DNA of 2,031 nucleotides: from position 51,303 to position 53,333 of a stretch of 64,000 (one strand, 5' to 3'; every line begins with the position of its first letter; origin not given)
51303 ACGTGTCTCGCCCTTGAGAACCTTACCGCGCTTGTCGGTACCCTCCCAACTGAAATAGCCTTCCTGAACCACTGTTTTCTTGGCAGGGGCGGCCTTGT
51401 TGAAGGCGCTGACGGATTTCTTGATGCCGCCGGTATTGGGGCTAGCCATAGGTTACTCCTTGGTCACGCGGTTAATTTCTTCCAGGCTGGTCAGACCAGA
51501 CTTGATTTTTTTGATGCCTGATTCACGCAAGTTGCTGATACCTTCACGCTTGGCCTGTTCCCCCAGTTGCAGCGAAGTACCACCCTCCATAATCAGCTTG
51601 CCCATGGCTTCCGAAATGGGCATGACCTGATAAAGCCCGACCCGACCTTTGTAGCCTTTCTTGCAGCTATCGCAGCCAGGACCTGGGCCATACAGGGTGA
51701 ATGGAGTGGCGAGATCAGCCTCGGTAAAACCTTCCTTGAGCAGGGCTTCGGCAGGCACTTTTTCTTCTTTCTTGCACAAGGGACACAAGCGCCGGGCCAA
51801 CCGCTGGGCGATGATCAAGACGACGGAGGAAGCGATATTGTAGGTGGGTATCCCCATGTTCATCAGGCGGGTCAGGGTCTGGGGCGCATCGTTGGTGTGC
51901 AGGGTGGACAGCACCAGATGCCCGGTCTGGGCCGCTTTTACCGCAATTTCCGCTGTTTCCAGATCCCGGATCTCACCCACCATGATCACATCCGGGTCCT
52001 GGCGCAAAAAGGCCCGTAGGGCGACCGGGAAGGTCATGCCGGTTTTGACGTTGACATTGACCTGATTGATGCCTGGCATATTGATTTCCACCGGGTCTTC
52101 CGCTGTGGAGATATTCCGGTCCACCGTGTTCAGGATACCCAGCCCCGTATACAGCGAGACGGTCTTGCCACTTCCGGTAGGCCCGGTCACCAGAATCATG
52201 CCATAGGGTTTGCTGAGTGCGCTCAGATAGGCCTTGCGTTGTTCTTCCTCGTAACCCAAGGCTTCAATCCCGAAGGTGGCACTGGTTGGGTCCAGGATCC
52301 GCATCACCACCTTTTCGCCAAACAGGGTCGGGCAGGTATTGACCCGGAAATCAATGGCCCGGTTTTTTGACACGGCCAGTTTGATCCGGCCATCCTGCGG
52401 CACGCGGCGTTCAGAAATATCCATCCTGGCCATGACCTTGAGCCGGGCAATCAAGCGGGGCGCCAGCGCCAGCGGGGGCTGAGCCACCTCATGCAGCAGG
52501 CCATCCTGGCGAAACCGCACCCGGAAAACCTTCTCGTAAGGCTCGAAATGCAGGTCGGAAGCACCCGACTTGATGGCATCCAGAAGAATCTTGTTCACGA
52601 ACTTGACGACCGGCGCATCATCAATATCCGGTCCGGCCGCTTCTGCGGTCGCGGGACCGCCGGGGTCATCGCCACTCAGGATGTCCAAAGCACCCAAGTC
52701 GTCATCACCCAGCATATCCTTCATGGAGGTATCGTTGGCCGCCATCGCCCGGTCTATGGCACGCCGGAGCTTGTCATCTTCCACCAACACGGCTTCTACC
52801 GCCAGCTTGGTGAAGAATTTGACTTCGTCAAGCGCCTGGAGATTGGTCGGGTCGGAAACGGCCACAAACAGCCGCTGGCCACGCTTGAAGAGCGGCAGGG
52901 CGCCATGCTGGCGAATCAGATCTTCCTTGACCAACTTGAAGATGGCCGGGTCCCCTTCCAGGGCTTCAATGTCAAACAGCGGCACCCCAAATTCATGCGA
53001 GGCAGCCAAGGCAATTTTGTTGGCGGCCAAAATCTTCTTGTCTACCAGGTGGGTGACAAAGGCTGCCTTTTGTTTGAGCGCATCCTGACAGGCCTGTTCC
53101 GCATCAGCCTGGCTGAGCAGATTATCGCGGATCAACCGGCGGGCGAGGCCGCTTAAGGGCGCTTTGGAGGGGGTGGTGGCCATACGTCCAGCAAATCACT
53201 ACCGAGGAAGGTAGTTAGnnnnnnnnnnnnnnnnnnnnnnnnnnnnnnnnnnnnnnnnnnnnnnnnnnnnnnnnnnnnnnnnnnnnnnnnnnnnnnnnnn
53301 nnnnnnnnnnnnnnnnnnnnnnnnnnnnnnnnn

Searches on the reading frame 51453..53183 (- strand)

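Call 80: search_protein_families(library=pfam, proteins=[window:51453-53183:-], max_evalue=0.0001)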
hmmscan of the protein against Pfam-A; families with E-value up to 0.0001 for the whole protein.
window:51453-53183:- (576 aa): 2 families
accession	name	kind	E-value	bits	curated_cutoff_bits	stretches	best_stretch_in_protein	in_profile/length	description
PF00437.27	T2SSE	-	7.8e-149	495.8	24.9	1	188-572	4-370/370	Type II/IV secretion system protein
PF05157.20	MshEN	-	1.1e-22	80.2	23.1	1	65-147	1-84/90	MshEN domain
